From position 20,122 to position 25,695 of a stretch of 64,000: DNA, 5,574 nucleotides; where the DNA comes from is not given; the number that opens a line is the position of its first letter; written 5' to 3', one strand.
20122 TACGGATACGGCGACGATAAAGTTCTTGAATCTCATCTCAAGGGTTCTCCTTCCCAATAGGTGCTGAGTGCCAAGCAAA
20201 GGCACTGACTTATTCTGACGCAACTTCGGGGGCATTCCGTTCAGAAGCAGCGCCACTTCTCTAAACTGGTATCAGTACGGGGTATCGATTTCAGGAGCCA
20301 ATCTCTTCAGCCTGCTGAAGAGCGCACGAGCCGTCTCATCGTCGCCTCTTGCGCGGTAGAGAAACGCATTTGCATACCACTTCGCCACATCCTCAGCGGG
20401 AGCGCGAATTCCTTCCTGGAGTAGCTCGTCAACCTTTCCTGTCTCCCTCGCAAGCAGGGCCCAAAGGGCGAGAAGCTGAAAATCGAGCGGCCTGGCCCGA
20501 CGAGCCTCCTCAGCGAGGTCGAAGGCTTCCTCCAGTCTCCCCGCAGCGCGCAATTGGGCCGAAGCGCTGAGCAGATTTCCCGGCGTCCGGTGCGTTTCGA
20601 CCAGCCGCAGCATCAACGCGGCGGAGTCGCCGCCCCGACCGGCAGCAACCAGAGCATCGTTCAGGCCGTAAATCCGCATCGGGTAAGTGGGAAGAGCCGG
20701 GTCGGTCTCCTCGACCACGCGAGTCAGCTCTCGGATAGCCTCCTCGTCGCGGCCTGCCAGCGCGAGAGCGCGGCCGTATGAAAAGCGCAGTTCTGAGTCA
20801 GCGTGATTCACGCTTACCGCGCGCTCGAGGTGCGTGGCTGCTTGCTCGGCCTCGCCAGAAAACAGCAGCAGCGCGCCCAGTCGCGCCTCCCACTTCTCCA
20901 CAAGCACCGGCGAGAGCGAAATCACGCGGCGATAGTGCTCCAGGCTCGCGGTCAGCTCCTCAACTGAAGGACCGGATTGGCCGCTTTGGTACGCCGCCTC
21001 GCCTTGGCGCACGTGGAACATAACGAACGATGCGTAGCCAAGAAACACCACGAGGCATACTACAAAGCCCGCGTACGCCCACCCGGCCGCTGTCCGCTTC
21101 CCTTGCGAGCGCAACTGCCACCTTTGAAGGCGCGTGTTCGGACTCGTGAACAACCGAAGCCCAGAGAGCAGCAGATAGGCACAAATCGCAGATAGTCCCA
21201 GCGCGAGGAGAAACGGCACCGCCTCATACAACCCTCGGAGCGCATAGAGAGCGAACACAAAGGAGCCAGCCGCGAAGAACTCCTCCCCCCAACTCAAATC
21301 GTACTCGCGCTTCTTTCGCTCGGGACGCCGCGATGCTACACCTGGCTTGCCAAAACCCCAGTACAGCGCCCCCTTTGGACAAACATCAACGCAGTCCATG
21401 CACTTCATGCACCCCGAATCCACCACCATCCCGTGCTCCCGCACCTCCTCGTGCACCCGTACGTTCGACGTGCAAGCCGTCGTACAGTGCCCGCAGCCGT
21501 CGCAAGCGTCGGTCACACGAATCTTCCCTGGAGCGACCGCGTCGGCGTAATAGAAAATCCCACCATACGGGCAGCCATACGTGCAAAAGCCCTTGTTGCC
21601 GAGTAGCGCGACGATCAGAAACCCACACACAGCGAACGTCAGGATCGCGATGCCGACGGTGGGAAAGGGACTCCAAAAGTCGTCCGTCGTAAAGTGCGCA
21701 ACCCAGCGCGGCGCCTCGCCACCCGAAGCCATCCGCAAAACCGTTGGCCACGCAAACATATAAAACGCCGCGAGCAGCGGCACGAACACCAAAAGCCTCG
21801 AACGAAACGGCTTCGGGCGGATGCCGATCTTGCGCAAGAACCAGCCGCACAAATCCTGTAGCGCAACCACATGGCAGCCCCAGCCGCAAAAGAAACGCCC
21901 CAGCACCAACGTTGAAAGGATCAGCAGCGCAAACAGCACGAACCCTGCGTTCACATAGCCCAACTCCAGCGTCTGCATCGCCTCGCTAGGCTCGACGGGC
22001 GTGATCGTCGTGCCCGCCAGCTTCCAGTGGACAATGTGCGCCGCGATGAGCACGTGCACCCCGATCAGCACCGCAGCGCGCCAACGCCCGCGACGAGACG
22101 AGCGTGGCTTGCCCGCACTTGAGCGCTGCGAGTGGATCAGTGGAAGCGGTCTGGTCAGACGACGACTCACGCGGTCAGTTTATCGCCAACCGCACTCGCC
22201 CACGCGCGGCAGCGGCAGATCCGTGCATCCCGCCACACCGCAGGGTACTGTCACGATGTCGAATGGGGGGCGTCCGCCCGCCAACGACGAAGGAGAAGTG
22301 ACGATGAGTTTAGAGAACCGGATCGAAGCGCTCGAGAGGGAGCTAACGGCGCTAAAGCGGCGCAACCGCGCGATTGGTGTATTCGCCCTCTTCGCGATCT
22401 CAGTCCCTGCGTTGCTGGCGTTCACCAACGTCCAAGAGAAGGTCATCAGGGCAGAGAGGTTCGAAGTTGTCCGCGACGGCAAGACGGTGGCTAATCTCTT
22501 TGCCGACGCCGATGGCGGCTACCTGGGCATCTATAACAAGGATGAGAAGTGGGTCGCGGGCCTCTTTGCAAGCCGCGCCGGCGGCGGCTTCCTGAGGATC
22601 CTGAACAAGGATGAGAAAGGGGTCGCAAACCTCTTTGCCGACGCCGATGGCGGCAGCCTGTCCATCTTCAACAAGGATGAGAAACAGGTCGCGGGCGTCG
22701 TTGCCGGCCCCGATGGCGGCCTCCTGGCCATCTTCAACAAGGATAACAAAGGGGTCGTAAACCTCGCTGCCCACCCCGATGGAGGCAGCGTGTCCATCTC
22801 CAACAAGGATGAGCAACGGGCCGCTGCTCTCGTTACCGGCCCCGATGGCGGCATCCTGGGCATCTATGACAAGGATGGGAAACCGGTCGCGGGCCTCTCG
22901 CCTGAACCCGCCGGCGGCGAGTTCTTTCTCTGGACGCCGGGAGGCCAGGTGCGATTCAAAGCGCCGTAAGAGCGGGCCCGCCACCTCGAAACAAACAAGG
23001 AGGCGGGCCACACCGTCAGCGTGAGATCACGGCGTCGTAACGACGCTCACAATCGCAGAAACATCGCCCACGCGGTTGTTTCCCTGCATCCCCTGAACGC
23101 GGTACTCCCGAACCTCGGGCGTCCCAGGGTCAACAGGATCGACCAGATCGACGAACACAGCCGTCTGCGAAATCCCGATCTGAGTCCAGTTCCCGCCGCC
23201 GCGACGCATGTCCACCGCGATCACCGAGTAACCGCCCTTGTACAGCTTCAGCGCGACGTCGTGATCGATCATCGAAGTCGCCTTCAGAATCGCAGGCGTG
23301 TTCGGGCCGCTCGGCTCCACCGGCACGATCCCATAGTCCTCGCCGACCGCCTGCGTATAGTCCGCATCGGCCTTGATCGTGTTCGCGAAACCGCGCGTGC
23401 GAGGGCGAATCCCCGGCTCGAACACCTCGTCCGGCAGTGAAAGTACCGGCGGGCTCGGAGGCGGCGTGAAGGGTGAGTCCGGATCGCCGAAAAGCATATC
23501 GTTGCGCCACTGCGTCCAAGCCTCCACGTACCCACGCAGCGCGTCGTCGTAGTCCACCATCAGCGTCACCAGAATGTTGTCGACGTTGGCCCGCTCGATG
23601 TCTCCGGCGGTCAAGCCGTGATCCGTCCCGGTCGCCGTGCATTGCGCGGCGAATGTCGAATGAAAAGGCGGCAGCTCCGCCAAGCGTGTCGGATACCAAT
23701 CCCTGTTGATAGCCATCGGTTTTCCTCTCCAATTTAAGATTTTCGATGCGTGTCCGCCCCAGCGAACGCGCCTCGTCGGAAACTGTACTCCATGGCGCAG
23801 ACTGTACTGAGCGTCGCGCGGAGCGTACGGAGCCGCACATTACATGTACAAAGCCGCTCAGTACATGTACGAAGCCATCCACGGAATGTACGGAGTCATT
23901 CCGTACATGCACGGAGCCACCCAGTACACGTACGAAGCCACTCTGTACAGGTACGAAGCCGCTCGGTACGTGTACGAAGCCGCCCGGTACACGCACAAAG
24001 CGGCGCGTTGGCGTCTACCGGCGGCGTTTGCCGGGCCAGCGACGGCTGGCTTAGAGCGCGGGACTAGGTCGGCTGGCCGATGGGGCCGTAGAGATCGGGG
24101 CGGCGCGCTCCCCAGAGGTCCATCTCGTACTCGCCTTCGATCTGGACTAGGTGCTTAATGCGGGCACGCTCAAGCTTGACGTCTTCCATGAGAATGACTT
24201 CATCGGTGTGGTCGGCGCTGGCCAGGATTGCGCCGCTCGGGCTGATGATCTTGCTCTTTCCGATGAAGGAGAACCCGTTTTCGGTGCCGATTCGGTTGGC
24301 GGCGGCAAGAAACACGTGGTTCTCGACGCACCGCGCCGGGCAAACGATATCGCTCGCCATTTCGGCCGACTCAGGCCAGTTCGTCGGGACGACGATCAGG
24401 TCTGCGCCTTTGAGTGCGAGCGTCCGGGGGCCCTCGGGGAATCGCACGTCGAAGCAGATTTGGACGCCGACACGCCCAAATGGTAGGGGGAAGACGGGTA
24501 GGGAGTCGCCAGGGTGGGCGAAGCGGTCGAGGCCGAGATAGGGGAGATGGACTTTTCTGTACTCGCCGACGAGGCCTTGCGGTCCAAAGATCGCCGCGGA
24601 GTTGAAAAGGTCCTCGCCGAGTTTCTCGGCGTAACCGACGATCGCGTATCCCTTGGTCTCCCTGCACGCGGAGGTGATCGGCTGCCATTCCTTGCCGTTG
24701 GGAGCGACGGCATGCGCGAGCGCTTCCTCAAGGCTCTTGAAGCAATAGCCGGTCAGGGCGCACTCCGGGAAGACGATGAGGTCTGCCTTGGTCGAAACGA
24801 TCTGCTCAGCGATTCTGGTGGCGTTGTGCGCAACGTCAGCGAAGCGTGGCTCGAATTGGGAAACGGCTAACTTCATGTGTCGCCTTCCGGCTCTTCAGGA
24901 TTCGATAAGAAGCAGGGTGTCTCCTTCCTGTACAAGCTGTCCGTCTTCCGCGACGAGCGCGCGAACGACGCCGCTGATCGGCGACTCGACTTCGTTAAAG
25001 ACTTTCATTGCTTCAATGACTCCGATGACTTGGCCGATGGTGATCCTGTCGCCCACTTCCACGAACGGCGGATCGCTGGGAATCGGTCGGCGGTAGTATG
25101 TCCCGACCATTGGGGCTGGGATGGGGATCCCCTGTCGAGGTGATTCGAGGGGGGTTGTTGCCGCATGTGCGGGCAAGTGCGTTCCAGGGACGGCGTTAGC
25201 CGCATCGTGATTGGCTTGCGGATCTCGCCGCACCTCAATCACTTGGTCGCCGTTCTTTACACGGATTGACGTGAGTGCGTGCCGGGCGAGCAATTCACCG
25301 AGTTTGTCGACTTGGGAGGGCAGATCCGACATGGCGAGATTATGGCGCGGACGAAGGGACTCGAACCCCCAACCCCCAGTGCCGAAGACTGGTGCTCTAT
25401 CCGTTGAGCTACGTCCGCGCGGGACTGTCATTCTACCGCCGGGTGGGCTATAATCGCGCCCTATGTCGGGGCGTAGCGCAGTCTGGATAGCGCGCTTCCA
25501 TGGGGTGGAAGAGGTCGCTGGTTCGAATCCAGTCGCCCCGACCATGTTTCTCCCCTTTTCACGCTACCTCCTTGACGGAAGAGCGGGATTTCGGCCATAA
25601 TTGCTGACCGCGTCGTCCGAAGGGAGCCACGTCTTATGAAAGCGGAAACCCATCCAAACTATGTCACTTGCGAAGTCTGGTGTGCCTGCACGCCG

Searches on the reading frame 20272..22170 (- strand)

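Call 50: search_protein_families(library=pfam, proteins=[window:20272-22170:-], max_evalue=0.001)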
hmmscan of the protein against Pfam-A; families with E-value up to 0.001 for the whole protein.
window:20272-22170:- (632 aa): 15 families
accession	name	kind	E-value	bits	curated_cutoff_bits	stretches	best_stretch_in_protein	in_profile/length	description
PF13187.11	Fer4_9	-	1.7e-07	31.6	27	1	222-268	1-51/52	4Fe-4S dicluster domain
PF13428.12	TPR_14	-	2e-07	31.4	23.5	0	430-467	6-43/44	Tetratricopeptide repeat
PF12801.12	Fer4_5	-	3.1e-07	30.7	22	1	76-117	5-47/48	4Fe-4S binding domain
PF12838.12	Fer4_7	-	3.5e-07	31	27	1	223-268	2-52/52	4Fe-4S dicluster domain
PF07719.23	TPR_2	-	4.1e-07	30.1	27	0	598-627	4-33/34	Tetratricopeptide repeat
PF13237.11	Fer4_10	-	1.9e-06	28.1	25.5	1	218-265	4-53/53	4Fe-4S dicluster domain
PF13432.12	TPR_16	-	1.2e-05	26.1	32.7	1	432-491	4-62/65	Tetratricopeptide repeat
PF14559.12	TPR_19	-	2e-05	25.3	25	1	438-490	4-56/68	Tetratricopeptide repeat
PF12837.12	Fer4_6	-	3.6e-05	24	25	0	220-236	6-22/24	4Fe-4S binding domain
PF13484.11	Fer4_16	-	4.8e-05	24.5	30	0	254-272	2-20/66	4Fe-4S double cluster binding domain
PF00037.32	Fer4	-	4.8e-05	23.4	21.1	0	253-270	7-24/24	4Fe-4S binding domain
PF23914.1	TPR_CcmH_CycH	-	8.3e-05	22.9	42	0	426-480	52-108/158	Cytochrome c-type biogenesis protein H TPR domain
PF13174.12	TPR_6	-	0.00033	21.6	26.3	0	602-626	7-31/33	Tetratricopeptide repeat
PF13424.12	TPR_12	-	0.00043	20.8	30.1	0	430-486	8-72/77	Tetratricopeptide repeat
PF14697.11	Fer4_21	-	0.0005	20.6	35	1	221-265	6-52/59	4Fe-4S dicluster domain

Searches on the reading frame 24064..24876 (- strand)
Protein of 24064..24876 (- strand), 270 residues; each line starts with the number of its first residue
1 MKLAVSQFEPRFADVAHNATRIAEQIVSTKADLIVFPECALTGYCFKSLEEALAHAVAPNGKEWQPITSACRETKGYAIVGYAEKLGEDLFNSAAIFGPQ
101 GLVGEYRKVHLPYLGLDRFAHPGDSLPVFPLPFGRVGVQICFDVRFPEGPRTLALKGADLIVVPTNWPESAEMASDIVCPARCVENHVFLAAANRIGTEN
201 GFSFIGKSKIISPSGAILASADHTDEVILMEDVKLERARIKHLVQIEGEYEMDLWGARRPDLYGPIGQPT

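Call 50: search_protein_families(library=pfam, proteins=[window:24064-24876:-], max_evalue=0.001)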
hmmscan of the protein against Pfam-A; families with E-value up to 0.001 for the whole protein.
window:24064-24876:- (270 aa): 1 family
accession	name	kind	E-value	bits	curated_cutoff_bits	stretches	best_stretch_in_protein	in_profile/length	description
PF00795.27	CN_hydrolase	-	5.3e-47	160.7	23.2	1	2-238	1-251/256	Carbon-nitrogen hydrolase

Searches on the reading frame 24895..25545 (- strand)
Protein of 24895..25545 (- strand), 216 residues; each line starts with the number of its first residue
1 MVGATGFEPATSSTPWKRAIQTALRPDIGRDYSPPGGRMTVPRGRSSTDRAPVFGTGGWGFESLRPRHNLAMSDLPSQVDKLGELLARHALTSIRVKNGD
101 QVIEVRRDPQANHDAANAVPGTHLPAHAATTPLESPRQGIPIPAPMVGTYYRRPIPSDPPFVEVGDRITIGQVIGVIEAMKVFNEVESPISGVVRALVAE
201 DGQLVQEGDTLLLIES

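Call 50: search_protein_families(library=pfam, proteins=[window:24895-25545:-], max_evalue=0.001)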
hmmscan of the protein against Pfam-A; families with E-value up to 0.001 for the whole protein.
window:24895-25545:- (216 aa): 3 families
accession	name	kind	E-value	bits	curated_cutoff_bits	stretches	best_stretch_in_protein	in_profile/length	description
PF00364.28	Biotin_lipoyl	-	1e-19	70.6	22.1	1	142-214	3-73/73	Biotin-requiring enzyme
PF13533.13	Biotin_lipoyl_2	-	4.8e-08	33.1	29.8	1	186-213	3-30/32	Biotin-lipoyl like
PF13375.12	RnfC_N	-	8.7e-05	22.9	25.6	1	160-199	44-82/101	RnfC Barrel sandwich hybrid domain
